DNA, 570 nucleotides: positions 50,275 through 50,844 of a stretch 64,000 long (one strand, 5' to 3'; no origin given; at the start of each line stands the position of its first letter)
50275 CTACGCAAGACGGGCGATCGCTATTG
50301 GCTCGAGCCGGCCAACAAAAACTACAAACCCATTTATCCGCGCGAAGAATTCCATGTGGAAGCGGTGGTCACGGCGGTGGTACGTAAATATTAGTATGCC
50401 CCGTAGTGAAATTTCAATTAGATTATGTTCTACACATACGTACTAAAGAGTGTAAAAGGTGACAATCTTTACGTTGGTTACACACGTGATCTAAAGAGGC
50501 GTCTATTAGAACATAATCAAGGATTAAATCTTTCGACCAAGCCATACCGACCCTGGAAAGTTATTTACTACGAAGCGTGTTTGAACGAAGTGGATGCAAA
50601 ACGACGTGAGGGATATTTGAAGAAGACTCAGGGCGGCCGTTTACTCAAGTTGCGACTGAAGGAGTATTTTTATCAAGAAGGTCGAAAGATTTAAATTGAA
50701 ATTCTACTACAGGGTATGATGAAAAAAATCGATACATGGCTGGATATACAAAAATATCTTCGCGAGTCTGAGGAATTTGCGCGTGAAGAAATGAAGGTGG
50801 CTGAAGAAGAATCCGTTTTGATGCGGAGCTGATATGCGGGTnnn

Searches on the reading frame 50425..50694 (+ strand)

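Call 105: search_protein_families(library=pfam, proteins=[window:50425-50694:+], max_evalue=0.01)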
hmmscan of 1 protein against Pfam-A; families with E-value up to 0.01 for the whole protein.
window:50425-50694:+ (89 aa): 2 families
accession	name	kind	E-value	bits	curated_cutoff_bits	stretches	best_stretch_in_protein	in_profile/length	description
PF01541.30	GIY-YIG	-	4.6e-17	62.5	22.6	1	1-69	1-72/78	GIY-YIG catalytic domain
PF10544.15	T5orf172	-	0.00021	22.2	20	1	3-71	2-69/101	T5orf172 domain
